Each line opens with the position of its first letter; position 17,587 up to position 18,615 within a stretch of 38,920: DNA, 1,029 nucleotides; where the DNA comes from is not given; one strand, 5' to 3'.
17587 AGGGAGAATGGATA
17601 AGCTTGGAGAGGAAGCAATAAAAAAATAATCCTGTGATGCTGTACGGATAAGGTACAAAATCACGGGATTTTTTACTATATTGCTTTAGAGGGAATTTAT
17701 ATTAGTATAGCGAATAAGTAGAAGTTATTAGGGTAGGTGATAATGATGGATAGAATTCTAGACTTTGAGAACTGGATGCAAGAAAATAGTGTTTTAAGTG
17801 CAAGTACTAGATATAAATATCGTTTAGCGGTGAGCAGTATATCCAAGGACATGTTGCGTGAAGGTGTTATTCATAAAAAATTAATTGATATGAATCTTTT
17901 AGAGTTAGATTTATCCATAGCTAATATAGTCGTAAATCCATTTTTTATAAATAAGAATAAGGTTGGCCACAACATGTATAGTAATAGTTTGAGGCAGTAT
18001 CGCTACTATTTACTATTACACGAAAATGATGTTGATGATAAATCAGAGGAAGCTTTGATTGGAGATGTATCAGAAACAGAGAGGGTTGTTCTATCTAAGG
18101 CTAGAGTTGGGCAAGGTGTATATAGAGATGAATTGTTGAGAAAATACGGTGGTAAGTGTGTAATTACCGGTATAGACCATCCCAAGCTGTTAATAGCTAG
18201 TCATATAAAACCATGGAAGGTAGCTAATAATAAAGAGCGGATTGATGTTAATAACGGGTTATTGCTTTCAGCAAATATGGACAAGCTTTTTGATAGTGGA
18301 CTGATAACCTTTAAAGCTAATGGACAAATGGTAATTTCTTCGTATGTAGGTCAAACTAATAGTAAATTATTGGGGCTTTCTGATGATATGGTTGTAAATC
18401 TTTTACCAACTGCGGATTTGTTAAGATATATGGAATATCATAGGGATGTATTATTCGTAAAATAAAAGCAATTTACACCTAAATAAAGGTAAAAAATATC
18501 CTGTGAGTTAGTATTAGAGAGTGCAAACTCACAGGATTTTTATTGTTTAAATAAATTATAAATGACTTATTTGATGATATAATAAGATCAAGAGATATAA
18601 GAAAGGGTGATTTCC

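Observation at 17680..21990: Second low-GC cassette: HNH_2 nuclease, NUDIX hydrolase and PLD-nuclease/SF2-helicase/DUF3427-like giant protein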

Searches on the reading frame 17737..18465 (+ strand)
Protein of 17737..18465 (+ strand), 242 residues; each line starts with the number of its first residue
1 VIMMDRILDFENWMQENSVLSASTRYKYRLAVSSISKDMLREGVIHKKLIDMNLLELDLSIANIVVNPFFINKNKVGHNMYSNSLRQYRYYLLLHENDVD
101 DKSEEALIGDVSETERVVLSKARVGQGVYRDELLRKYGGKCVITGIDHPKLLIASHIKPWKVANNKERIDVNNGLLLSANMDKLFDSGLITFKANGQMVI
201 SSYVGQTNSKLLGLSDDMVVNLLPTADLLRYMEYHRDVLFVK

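Call 3: search_protein_families(library=pfam, proteins=[window:17737-18465:+], max_evalue=0.01)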
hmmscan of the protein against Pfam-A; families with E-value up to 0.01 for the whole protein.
window:17737-18465:+ (242 aa): 1 family
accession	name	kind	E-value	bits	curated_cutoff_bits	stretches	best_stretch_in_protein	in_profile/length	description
PF13391.12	HNH_2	-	3.7e-15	55.9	21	1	141-193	1-66/66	HNH endonuclease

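Call 4: search_protein_families(library=padloc, proteins=[window:17737-18465:+], max_evalue=0.01)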
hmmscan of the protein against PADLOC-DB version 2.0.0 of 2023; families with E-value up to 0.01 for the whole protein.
window:17737-18465:+ (242 aa): 3 families
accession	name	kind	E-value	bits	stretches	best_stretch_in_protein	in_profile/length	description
PDLC04132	HNH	-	2.5e-32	110.2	1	101-211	129-238/286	-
PDLC03546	HNH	-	2.2e-21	74.1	1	114-200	147-233/282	Type II restriction enzyme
PDLC03529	REase_II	-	1.4e-14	52.1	1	132-238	275-379/389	Type II restriction enzyme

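Call 5: search_protein_families(library=ncbifam, proteins=[window:17737-18465:+], max_evalue=0.01)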
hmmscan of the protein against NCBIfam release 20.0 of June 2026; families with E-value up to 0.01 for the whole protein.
window:17737-18465:+ (242 aa): 2 families
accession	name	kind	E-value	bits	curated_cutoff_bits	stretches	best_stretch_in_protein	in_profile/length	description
NF045952.1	MAG4270_fam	hypoth_equivalog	1.1e-07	31.3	53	1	78-205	243-335/366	MAG4270 family putative restriction endonuclease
NF045808.1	PT-DNA_restrict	exception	1.1e-07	31.2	180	1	121-208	157-246/284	phosphorothioated DNA-binding restriction endonuclease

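Call 27: find_homologous_proteins(query=window:17737-18465:+, max_evalue=0.00001)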
Query window:17737-18465:+ (242 aa): 2011 proteins with E <= 0.00001 among 2598 candidates; the best 120 are listed.
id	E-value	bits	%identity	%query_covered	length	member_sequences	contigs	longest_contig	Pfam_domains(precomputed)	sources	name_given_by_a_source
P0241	7.4e-152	522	100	99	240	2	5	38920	PF13391.13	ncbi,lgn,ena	-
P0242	2.4e-99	350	68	99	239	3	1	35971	PF13391.13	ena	-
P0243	3.1e-86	307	58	99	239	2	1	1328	PF13391.13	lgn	-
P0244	4.8e-85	303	58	99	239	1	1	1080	PF13391.13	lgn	-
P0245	9.4e-81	289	55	100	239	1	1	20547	PF13391.13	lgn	-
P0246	8.5e-79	283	56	98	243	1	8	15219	PF13391.13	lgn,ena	-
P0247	1.6e-78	282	56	100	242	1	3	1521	PF13391.13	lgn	-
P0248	2.4e-78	281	57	100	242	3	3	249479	PF13391.13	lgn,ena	-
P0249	2.7e-78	281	54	99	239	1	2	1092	PF13391.13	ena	-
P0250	4.3e-78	280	56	99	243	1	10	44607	PF13391.13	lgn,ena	-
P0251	1.2e-77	279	54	100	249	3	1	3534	PF13391.13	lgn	-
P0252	4.9e-77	277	56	99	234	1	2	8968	PF13391.13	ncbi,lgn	ncbi:MAG: HNH endonuclease [Clostridia bacterium]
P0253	5.8e-77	277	55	99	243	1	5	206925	PF13391.13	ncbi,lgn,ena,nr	ncbi:MAG: HNH endonuclease [Agathobacter sp.]|nr:HNH endonuclease [Agathobacter sp.]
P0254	6.6e-77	276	54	100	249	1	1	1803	PF13391.13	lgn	-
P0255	8.4e-77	276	54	96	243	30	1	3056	PF13391.13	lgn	-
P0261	1.8e-76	275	56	97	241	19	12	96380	PF13391.13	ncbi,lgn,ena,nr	ncbi:MAG: HNH endonuclease [Eubacterium sp.]|nr:HNH endonuclease [Eubacterium sp.]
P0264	2.8e-76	274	55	99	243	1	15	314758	PF13391.13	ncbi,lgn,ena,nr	ncbi:MAG: HNH endonuclease [Agathobacter sp.]|nr:HNH endonuclease [Agathobacter sp.]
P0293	8.9e-74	266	53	98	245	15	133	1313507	PF13391.13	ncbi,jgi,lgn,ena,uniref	ncbi:HNH endonuclease [Phascolarctobacterium faecium]|jgi:putative type II restriction enzyme hphI|u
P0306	4.5e-73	264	55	96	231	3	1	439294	PF13391.13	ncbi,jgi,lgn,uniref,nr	ncbi:HNH endonuclease [Anaerotignum propionicum]|uniref:HNH endonuclease n=1 Tax=Anaerotignum propio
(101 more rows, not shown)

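Call 32: find_encoding_contigs(protein=P0293, flank=6000, max_places=5)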
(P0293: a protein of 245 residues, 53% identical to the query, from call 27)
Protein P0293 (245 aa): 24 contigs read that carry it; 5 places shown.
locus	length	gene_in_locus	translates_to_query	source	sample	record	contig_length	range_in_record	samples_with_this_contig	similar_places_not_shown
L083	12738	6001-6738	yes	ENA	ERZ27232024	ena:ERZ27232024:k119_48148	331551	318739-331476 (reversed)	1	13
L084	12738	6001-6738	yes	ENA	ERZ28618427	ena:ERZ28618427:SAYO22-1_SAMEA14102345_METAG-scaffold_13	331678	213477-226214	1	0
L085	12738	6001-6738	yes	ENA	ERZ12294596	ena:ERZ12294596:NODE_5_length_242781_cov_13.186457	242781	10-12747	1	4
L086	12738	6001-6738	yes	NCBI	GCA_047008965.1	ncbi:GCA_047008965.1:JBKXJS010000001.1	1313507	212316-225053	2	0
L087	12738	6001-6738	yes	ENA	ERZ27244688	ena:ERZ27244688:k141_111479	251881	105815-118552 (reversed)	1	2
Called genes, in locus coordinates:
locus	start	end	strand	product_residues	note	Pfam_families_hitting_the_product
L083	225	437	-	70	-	PF11148:DUF2922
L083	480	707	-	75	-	PF07872:DUF1659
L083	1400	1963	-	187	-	PF01510:Amidase_2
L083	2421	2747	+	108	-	-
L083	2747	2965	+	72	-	-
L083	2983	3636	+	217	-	PF07638:Sigma70_ECF, PF04297:UPF0122 (weak), PF08281:Sigma70_r4_2, PF04545:Sigma70_r4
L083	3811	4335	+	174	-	-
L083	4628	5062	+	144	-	PF03852:Vsr, PF04480:DUF559 (faint), PF18741:MTES_1575 (faint)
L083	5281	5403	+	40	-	-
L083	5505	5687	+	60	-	-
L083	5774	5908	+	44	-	-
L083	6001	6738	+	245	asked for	PF13391:HNH_2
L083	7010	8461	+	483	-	PF00145:DNA_methylase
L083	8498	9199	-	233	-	PF09564:RE_NgoBV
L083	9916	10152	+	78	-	-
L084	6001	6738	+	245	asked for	PF13391:HNH_2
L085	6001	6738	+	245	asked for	PF13391:HNH_2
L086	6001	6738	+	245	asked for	PF13391:HNH_2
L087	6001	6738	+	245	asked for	PF13391:HNH_2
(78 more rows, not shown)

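Call 33: find_encoding_contigs(protein=P0264, flank=6000, max_places=4)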
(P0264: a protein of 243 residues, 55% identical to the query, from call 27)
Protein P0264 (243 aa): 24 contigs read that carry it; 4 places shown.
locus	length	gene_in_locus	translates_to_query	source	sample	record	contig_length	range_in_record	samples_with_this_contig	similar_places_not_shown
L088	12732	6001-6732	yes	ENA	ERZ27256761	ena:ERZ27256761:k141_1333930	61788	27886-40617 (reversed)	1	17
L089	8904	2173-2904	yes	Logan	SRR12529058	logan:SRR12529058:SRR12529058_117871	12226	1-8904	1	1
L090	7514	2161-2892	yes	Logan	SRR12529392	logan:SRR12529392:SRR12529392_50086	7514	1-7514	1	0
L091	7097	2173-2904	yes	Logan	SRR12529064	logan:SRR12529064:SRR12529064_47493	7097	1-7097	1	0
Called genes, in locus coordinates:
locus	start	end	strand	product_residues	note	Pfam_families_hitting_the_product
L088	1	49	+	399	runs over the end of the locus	PF00145:DNA_methylase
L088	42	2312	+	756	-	PF13589:HATPase_c_3, PF02518:HATPase_c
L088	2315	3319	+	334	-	-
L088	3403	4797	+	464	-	PF00145:DNA_methylase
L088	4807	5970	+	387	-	PF09208:Endonuc-MspI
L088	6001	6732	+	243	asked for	PF13391:HNH_2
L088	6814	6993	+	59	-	-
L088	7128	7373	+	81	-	PF03960:ArsC (weak)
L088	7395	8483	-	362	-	PF01757:Acyl_transf_3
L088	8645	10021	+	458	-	PF01554:MatE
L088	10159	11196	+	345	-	PF00072:Response_reg, PF08668:HDOD (weak), PF13487:HD_5, PF01966:HD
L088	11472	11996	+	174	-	PF00440:TetR_N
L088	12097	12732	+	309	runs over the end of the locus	PF01613:Flavin_Reduct (faint)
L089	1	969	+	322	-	?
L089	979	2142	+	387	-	PF09208:Endonuc-MspI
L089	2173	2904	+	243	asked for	PF13391:HNH_2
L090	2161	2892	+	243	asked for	PF13391:HNH_2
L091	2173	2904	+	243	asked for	PF13391:HNH_2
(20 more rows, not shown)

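Call 52: find_encoding_contigs(protein=P0242, flank=5000, max_places=2)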
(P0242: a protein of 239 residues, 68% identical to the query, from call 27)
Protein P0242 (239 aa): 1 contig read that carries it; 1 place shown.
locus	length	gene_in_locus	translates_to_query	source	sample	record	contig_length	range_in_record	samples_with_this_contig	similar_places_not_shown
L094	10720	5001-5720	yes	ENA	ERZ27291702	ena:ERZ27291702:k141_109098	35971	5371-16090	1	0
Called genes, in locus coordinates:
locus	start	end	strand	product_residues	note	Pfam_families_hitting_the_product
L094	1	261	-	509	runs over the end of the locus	PF13231:PMT_2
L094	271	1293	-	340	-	PF03706:LPG_synthase_TM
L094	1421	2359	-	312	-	PF01351:RNase_HII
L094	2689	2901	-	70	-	PF11148:DUF2922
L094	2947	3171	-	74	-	PF07872:DUF1659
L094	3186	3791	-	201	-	PF01510:Amidase_2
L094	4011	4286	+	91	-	PF13560:HTH_31, PF01381:HTH_3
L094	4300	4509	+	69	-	PF13560:HTH_31 (weak), PF12844:HTH_19, PF01381:HTH_3 (weak)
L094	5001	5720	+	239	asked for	PF13391:HNH_2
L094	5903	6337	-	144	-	-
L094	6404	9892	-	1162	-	PF13589:HATPase_c_3 (weak), PF25794:SACS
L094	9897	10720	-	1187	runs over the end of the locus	PF00176:SNF2-rel_dom, PF04851:ResIII, PF00271:Helicase_C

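Call 53: find_encoding_contigs(protein=P0306, flank=5000, max_places=2)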
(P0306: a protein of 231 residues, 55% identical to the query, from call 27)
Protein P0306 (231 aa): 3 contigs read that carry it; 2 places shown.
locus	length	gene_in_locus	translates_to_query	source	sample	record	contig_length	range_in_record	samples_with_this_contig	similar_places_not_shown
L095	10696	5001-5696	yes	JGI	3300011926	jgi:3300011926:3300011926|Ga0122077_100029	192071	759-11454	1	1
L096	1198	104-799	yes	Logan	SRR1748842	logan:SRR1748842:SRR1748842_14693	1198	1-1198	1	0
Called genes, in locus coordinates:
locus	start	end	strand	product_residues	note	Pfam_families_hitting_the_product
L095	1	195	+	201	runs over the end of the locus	PF00589:Phage_integrase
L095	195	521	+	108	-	PF21983:NikA-like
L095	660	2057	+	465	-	PF08706:D5_N, PF19263:DUF5906 (weak), PF03288:Pox_D5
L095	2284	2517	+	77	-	-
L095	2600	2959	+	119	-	PF21983:NikA-like, PF05713:MobC (weak)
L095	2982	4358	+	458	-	PF03432:Relaxase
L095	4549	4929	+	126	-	PF14198:TnpV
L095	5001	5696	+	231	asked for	PF13391:HNH_2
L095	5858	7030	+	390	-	-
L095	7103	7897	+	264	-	PF09553:RE_Eco47II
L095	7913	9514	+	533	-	PF25164:CoiA_N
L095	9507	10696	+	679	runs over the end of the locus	-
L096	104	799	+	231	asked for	PF13391:HNH_2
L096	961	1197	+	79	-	?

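Call 54: find_encoding_contigs(protein=P0261, flank=5000, max_places=3)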
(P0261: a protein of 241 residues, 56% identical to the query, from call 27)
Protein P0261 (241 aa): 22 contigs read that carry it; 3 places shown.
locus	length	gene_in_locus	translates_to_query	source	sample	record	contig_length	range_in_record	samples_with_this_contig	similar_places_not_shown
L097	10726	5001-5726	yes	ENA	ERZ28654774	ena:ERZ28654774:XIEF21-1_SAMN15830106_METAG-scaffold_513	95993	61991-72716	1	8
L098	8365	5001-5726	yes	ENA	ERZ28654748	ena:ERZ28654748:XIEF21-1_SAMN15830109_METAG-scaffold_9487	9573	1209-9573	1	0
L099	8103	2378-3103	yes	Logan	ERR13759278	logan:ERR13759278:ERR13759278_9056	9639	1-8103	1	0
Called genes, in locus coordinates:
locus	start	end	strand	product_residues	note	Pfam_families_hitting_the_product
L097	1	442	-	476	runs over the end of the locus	-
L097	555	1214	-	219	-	PF13560:HTH_31 (weak), PF01381:HTH_3, PF12844:HTH_19 (weak)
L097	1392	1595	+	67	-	-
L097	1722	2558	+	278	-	PF19481:DUF6017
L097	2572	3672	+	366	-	PF14657:Arm-DNA-bind_4, PF14659:Phage_int_SAM_3, PF00589:Phage_integrase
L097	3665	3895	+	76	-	PF17295:DUF5348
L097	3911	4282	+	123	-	PF21983:NikA-like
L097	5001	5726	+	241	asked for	PF13391:HNH_2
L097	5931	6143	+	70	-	PF13443:HTH_26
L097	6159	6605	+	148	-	PF03852:Vsr, PF18741:MTES_1575 (faint)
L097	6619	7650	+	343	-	PF00145:DNA_methylase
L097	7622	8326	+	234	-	PF01844:HNH, PF14279:HNH_5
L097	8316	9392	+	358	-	PF09561:RE_HpaII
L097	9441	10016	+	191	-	-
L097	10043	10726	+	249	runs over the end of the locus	PF08980:DUF1883, PF01582:TIR, PF13676:TIR_2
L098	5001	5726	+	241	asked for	PF13391:HNH_2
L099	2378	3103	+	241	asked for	PF13391:HNH_2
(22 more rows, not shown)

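Call 55: find_encoding_contigs(protein=P0248, flank=5000, max_places=2)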
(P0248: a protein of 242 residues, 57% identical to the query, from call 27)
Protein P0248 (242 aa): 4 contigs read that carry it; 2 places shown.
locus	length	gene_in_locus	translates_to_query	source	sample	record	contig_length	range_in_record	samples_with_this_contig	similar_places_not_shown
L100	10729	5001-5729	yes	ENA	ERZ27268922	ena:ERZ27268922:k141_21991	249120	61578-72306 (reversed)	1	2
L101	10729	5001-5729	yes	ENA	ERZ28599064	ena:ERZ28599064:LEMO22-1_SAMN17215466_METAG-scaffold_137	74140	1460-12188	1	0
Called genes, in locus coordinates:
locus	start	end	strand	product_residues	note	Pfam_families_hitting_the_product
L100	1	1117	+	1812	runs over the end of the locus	PF12733:Cadherin-like, PF09136:Glucodextran_B (faint), PF12733:Cadherin-like, PF09479:Flg_new, PF18998:Flg_new_2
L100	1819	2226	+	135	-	-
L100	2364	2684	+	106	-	-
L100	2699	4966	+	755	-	PF00270:DEAD, PF04851:ResIII, PF18766:SWI2_SNF2, PF00271:Helicase_C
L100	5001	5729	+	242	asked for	PF13391:HNH_2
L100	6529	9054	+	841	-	PF13589:HATPase_c_3, PF12773:DZR (weak)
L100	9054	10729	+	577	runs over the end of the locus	PF04471:Mrr_cat, PF00270:DEAD, PF04851:ResIII, PF18766:SWI2_SNF2 (weak), PF00271:Helicase_C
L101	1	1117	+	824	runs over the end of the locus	PF09479:Flg_new, PF18998:Flg_new_2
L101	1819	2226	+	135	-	-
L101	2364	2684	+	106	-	-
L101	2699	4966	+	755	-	PF00270:DEAD, PF04851:ResIII, PF18766:SWI2_SNF2, PF00271:Helicase_C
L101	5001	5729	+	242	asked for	PF13391:HNH_2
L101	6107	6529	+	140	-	PF03852:Vsr, PF04480:DUF559 (weak), PF18741:MTES_1575 (faint)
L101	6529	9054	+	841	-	PF13589:HATPase_c_3, PF12773:DZR (weak)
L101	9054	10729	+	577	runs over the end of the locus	PF04471:Mrr_cat, PF00270:DEAD, PF04851:ResIII, PF18766:SWI2_SNF2 (weak), PF00271:Helicase_C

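Call 66: predict_structure(alignment_id=A2)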
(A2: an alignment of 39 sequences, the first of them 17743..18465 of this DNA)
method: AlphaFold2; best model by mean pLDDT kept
length: 240 residues; sequences in the alignment: 39
mean_pLDDT: 68.0   pTM: 0.53
mean pLDDT of the five models: 68.0, 65.8, 65.7, 64.1, 63.7
residues with pLDDT >= 90: 70; 70-90: 50; 50-70: 55; < 50: 65
segments of 3 or more residues with pLDDT < 50: 115-128, 130-132, 134-144, 148-175, 233-240
pLDDT, mean of each block of 10 residues (from residue 1): 83 91 95 97 94 86 94 95 91 64 58 49 43 44 42 31 36 47 70 77 76 73 56 38
secondary structure, 60 per line:
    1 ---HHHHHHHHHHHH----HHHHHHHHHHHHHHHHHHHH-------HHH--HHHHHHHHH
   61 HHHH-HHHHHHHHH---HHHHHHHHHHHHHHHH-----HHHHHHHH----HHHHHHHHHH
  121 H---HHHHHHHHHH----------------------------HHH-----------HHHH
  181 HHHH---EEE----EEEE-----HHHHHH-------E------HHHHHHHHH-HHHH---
elements in order: H4-15 H20-39 H52-64 H66-74 H78-93 H99-106 H111-121 H125-134 H177-184 E188-190 E195-198 H204-209 H224-232 H234-237
